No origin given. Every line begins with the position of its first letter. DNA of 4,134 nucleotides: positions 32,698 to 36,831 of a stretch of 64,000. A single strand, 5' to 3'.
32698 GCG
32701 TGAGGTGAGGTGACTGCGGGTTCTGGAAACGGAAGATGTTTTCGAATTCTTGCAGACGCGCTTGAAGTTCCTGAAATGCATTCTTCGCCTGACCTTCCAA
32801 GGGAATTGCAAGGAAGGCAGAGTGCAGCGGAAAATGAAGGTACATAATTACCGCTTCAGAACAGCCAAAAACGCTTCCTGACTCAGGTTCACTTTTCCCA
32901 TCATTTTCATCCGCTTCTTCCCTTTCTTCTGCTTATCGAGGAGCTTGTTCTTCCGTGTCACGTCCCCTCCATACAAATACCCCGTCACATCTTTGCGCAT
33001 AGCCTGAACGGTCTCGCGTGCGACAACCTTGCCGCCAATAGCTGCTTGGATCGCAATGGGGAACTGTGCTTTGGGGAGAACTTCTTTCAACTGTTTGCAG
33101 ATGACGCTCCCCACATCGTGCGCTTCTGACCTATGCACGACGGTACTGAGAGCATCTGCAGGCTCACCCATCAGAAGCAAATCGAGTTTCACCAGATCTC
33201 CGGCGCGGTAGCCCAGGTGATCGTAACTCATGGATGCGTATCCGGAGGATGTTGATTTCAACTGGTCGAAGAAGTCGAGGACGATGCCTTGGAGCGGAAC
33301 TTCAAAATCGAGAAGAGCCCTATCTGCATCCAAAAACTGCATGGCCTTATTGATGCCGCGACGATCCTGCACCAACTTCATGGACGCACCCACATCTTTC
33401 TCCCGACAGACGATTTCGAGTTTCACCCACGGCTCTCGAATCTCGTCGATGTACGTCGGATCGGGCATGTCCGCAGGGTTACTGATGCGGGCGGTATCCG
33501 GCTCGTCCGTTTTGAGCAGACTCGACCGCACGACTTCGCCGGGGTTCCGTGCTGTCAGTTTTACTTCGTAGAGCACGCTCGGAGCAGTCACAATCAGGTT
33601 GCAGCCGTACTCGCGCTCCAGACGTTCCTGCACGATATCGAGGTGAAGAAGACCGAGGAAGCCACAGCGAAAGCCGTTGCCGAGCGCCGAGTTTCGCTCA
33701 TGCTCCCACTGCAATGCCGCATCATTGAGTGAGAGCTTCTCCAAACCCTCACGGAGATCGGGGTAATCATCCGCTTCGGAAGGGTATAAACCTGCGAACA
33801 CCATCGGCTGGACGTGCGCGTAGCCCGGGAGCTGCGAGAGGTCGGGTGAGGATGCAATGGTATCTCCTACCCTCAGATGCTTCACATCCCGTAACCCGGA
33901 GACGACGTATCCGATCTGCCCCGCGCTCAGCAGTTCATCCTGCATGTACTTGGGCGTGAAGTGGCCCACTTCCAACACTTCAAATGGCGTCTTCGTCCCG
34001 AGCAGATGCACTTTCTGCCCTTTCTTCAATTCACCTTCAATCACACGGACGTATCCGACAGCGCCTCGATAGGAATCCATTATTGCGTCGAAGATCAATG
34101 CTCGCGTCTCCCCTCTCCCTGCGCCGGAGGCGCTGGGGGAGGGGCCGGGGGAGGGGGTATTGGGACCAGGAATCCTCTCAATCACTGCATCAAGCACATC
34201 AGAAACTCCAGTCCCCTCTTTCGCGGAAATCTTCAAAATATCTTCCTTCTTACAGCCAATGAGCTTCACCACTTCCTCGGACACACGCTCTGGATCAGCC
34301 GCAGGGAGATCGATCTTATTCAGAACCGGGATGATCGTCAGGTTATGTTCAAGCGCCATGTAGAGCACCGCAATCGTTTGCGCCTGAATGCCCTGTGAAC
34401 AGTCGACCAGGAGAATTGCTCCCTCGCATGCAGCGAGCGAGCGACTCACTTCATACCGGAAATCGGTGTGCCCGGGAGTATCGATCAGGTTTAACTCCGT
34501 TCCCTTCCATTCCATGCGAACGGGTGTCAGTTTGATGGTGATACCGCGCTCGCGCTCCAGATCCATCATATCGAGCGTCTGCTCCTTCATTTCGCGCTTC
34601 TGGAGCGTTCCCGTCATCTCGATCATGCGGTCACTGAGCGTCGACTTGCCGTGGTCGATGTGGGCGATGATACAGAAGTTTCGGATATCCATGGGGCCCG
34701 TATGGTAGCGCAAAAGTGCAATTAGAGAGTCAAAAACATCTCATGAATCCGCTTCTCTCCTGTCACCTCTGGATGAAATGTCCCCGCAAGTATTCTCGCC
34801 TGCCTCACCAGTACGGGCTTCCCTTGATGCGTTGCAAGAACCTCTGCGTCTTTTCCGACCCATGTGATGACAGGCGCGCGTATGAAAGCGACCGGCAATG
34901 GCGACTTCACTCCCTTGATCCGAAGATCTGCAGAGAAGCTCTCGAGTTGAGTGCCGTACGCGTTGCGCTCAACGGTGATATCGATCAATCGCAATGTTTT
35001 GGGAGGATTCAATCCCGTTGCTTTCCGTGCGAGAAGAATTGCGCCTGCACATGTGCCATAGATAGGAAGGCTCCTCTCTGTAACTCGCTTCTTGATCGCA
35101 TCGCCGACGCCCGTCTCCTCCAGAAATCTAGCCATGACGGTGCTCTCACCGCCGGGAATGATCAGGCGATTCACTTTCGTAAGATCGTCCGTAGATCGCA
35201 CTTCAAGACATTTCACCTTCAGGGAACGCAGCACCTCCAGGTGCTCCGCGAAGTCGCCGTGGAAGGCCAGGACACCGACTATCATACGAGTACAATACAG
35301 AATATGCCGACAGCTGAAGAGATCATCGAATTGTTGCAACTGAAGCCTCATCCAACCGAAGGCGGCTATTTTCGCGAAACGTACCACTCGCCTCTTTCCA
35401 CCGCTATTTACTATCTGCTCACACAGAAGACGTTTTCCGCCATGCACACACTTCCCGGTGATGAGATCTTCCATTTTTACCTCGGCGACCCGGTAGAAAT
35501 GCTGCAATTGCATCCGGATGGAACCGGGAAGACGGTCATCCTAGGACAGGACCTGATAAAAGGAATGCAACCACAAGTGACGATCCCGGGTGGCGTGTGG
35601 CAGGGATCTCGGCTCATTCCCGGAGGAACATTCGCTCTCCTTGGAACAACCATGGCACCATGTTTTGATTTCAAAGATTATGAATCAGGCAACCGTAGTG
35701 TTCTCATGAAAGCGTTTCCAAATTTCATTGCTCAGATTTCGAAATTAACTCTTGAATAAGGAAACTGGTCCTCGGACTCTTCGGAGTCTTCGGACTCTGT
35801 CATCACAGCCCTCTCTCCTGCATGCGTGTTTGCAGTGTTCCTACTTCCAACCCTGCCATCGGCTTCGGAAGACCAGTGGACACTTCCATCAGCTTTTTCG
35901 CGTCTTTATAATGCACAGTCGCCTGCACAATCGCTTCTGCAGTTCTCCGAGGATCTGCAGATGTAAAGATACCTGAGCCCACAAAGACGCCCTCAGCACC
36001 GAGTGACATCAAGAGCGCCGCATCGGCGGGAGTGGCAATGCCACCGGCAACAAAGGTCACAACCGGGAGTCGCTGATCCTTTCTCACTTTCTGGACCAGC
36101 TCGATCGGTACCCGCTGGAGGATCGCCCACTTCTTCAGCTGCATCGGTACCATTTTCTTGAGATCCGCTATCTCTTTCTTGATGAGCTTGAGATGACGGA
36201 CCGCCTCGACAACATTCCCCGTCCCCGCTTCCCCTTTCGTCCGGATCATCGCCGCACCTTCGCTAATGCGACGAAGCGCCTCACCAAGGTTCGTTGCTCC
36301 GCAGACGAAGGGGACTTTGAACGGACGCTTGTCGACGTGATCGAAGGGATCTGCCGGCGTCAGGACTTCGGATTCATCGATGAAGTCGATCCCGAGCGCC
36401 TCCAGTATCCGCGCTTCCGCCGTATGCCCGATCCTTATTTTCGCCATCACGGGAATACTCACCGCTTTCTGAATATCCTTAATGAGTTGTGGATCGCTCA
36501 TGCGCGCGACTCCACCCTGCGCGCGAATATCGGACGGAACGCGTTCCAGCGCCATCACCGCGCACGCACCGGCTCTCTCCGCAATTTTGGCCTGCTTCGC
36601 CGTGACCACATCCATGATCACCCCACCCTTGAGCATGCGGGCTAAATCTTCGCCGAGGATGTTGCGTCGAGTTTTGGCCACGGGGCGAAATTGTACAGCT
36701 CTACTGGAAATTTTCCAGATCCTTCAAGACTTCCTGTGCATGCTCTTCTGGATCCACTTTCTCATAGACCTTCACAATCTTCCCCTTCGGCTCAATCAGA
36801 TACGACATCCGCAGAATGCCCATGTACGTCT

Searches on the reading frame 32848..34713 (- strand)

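Call 11: search_protein_families(library=pfam, proteins=[window:32848-34713:-])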
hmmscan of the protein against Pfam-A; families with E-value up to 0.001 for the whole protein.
window:32848-34713:- (621 aa): 9 families
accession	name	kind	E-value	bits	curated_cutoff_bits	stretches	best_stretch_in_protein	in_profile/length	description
PF00009.33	GTP_EFTU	-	1.5e-57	194.6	26.5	1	9-182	2-187/188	Elongation factor Tu GTP binding domain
PF06421.17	LepA_C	-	8.5e-44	148.5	29.7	1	516-620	3-107/107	GTP-binding protein LepA C-terminus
PF00679.30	EFG_C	-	3.2e-17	62.8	27.9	1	425-509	2-85/89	Elongation factor G C-terminus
PF03144.31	GTP_EFTU_D2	-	1.2e-09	38.9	30.3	1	217-287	1-73/73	Elongation factor Tu domain 2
PF14492.12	EFG_III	-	2.8e-06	27.7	27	1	302-375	3-73/75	Elongation Factor G, domain III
PF01926.29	MMR_HSR1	-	3.2e-06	27.7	21.9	1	20-133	9-113/113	50S ribosome-binding GTPase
PF22042.2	EF-G_D2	-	6.3e-05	23.4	27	1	204-239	3-38/84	Elongation factor G domain 2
PF16658.11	RF3_C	-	0.00048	20.4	40.1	1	302-377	8-80/132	Class II release factor RF3, C-terminal domain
PF00071.28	Ras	-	0.00049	20.1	21.6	1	61-181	37-160/162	Ras family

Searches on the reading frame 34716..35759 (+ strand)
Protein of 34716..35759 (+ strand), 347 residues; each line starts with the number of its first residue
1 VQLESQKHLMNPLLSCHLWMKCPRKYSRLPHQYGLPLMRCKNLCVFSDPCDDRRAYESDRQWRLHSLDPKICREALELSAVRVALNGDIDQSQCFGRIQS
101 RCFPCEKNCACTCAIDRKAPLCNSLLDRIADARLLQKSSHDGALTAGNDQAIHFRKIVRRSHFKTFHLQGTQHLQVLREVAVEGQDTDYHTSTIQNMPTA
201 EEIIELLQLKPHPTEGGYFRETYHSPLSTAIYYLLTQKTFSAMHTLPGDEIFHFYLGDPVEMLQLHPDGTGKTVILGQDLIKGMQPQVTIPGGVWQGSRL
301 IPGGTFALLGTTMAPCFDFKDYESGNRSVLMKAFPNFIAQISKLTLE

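Call 11: search_protein_families(library=pfam, proteins=[window:34716-35759:+])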
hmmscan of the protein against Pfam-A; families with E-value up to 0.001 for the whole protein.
window:34716-35759:+ (347 aa): 1 family
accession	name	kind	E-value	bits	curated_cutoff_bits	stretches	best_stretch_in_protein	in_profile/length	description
PF06172.17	Cupin_5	-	3.4e-37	128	25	1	201-323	1-137/139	Cupin superfamily (DUF985)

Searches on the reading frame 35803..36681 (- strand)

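Call 11: search_protein_families(library=pfam, proteins=[window:35803-36681:-])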
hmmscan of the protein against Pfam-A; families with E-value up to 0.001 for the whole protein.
window:35803-36681:- (292 aa): 5 families
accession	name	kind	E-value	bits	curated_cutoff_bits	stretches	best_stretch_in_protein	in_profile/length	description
PF01680.23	SOR_SNZ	-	2.8e-100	334.8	27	1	11-212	6-207/207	SOR/SNZ family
PF05690.20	ThiG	-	1.1e-07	31.9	23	1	195-255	166-224/247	Thiazole biosynthesis protein ThiG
PF03060.21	NMO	-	1.1e-05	25.4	28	0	194-253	183-238/331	Nitronate monooxygenase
PF01207.24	Dus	-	2.7e-05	23.9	20.4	0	54-88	97-135/311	Dihydrouridine synthase (Dus)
PF00977.27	His_biosynth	-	0.00065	19.7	23.6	0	189-291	58-159/228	Histidine biosynthesis protein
